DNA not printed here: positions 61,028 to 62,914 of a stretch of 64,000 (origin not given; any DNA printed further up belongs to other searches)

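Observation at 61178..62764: SAMHD1/Dgt-like HD dNTPase (528 aa) with a diverged C-terminal half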

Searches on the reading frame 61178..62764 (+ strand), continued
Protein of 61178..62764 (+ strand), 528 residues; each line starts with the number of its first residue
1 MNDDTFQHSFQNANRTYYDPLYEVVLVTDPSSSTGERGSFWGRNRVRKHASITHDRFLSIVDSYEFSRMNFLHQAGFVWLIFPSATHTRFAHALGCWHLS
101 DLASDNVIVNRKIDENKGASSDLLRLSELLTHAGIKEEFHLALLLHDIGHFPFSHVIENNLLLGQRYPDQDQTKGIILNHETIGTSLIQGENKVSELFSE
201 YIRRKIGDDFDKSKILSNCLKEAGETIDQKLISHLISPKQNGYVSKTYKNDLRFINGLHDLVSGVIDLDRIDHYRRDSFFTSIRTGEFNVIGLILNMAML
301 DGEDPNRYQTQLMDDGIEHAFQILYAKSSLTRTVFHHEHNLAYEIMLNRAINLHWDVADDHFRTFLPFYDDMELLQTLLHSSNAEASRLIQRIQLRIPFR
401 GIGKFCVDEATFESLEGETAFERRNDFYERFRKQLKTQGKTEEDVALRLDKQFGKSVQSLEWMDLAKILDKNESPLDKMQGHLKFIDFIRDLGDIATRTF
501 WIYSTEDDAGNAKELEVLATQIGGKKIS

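Call 18: find_encoding_contigs(protein=P0041, flank=8000, max_places=1)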
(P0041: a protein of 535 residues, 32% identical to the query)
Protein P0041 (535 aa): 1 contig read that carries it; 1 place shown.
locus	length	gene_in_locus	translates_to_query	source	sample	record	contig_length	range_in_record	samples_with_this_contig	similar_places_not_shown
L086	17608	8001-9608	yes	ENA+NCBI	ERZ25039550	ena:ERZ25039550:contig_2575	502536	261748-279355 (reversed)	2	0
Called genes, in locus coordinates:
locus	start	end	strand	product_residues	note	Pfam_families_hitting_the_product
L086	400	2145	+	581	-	PF00324:AA_permease, PF13520:AA_permease_2, PF13906:AA_permease_C (weak)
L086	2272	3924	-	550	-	PF01593:Amino_oxidase, PF13450:NAD_binding_8, PF01266:DAO (weak)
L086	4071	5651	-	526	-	PF00890:FAD_binding_2 (faint), PF01266:DAO (weak), PF01494:FAD_binding_3 (faint), PF01593:Amino_oxidase, PF01946:Thi4 (faint), PF07992:Pyr_redox_2 (faint), PF12831:FAD_oxidored, PF13450:NAD_binding_8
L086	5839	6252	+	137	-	-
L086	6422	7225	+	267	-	-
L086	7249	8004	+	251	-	PF00142:Fer4_NifH (faint), PF01656:CbiA, PF07015:VirC1 (faint), PF09140:MipZ (faint), PF10609:ParA, PF13614:AAA_31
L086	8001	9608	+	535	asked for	PF01966:HD (weak)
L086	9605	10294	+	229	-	PF03692:CxxCxxCC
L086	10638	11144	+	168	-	PF05163:DinB, PF04978:MST (faint), PF11716:MDMPI_N (faint), PF12867:DinB_2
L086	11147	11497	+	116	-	PF00903:Glyoxalase, PF13669:Glyoxalase_4 (faint), PF18029:Glyoxalase_6 (weak)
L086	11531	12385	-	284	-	PF00809:Pterin_bind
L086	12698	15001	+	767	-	PF05547:Peptidase_M6 (faint), PF01483:P_proprotein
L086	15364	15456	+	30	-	-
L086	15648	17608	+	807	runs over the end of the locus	PF12895:ANAPC3 (faint), PF13424:TPR_12 (faint), PF04542:Sigma70_r2, PF13428:TPR_14 (faint), PF13181:TPR_8 (faint), PF08281:Sigma70_r4_2, PF14559:TPR_19 (faint), PF13174:TPR_6 (faint), +8 more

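Call 19: find_encoding_contigs(protein=P0030, flank=8000, max_places=1)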
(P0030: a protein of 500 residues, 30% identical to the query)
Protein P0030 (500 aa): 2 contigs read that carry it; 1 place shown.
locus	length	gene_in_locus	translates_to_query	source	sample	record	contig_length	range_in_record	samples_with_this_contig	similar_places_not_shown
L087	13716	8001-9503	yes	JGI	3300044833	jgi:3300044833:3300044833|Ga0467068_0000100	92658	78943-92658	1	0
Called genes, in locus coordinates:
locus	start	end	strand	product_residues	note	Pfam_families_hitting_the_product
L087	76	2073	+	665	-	PF01558:POR, PF01855:POR_N, PF02776:TPP_enzyme_N (faint), PF17147:PFOR_II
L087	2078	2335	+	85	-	-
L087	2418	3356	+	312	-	PF02775:TPP_enzyme_C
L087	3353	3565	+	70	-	PF04255:DUF433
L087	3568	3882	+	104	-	PF18480:DUF5615 (weak)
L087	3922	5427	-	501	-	PF07690:MFS_1, PF00854:PTR2, PF07690:MFS_1 (weak)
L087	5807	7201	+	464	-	-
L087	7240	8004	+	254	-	PF10609:ParA (faint), PF13614:AAA_31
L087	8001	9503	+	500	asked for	PF01966:HD (weak)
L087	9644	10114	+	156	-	PF03692:CxxCxxCC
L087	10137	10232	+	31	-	-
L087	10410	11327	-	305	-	PF16280:DUF4928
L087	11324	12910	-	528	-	PF03852:Vsr, PF00145:DNA_methylase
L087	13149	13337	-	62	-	-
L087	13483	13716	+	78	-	?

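Call 21: predict_structure(alignment_id=A1)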
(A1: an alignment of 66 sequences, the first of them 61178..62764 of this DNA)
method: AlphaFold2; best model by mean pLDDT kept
length: 528 residues; sequences in the alignment: 66
mean_pLDDT: 91.3   pTM: 0.91
mean pLDDT of the five models: 91.3, 90.2, 89.7, 89.5, 88.9
residues with pLDDT >= 90: 429; 70-90: 53; 50-70: 32; < 50: 14
segments of 3 or more residues with pLDDT < 50: 36-47
pLDDT, mean of each block of 10 residues (from residue 1): 55 76 78 52 48 89 97 95 94 96 97 76 96 95 98 96 96 97 97 97 97 97 89 92 78 95 96 94 82 97 94 97 94 95 98 98 98 98 98 98 97 96 96 97 96 85 91 96 94 95 94 96 95
secondary structure, 60 per line:
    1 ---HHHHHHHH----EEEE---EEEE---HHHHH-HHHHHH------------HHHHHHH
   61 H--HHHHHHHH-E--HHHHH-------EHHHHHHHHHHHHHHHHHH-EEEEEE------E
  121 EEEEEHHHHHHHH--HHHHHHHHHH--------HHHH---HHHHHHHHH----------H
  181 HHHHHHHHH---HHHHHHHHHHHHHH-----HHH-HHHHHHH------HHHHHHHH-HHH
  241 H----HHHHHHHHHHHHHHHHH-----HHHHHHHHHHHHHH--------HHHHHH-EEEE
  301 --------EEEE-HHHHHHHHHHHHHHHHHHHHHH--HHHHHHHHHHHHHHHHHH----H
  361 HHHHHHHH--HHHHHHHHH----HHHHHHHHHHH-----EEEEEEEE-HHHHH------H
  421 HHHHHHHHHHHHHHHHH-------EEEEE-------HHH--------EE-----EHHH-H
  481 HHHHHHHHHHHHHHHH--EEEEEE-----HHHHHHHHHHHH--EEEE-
elements in order: H4-11 E16-19 E23-26 H30-34 H36-41 H54-61 H64-71 H76-80 H89-106 E108-113 E120-125 H126-133 H136-145 H154-157 H161-169 H180-189 H193-206 H216-222 H229-236 H238-241 H246-262 H268-281 H290-295 E297-300 E309-312 H314-335 H338-355 H360-368 H371-379 H384-394 E400-407 H409-413 H420-437 E445-449 H480-496 E499-504 H510-521 E524-527

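Call 24: fold_search(model_id=the predicted structure, library=pdb)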
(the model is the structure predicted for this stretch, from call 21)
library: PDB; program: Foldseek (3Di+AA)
matches with E <= 10: 359; with E <= 0.001: 196
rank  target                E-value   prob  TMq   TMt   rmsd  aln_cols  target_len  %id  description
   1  8d94_A                2.8e-15  1.00  0.62  0.72   6.2       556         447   14  SAMHD1-DNA complex (released 2023-07-05)
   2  8gb1_D                4.6e-15  1.00  0.61  0.69   6.4       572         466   15  Crystal structure of SAMHD1 dimer bound to deoxyguanosine linked inhibitor (released 2023-06-07)
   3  9ec2_D                6.1e-15  1.00  0.62  0.71   6.4       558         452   15  Crystal structure of SAMHD1 dimer bound to an inhibitor obtained from high-throughput chemical tethering to the guanin (released 2025-03-12)
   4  4rxo_A                6.4e-15  1.00  0.61  0.70   6.4       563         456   15  The structure of GTP-bound SAMHD1 (released 2015-03-11)
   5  8d9j_D                7.0e-15  1.00  0.62  0.71   6.3       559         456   15  SAMHD1-DNA complex (released 2023-07-05)
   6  5ao2_C                8.1e-15  1.00  0.59  0.70   6.8       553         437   16  Crystal structure of human SAMHD1 (amino acid residues 115-583) R164A variant bound to dGTP (released 2015-10-14)
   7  9mr6_C                8.4e-15  1.00  0.59  0.70   6.6       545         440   16  X-ray crystal structure of SAMHD1 from Rhizophagus irregularis (released 2025-04-30)
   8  8d9j_C                9.7e-15  1.00  0.62  0.73   5.1       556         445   15  SAMHD1-DNA complex (released 2023-07-05)
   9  8gb1_A                1.0e-14  1.00  0.61  0.69   6.7       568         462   15  Crystal structure of SAMHD1 dimer bound to deoxyguanosine linked inhibitor (released 2023-06-07)
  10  9a40_E                1.2e-14  1.00  0.62  0.53   6.6       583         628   16  model of Cullin4 (released 2024-09-18)
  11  5ao1_D                1.3e-14  1.00  0.60  0.71   7.0       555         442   15  Crystal structure of human SAMHD1 (amino acid residues 115-583) bound to ddGTP (released 2015-10-14)
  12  6u6y_D                1.3e-14  1.00  0.58  0.70   6.7       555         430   16  Human SAMHD1 bound to ribo(CGCCU)-oligonucleotide (released 2020-09-02)
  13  9mr6_A                1.4e-14  1.00  0.57  0.68   7.1       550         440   16  X-ray crystal structure of SAMHD1 from Rhizophagus irregularis (released 2025-04-30)
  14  4rxo_D                1.4e-14  1.00  0.59  0.69   6.8       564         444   16  The structure of GTP-bound SAMHD1 (released 2015-03-11)
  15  4q7h_C                1.5e-14  1.00  0.60  0.69   6.6       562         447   16  Crystal structure of SAMHD1 catalytic core with GTP (released 2015-05-27)
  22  9mr6_D                2.2e-14  1.00  0.59  0.70   6.5       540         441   16  X-ray crystal structure of SAMHD1 from Rhizophagus irregularis (released 2025-04-30)
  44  9mr6_B                3.9e-14  1.00  0.61  0.72   5.7       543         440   16  X-ray crystal structure of SAMHD1 from Rhizophagus irregularis (released 2025-04-30)
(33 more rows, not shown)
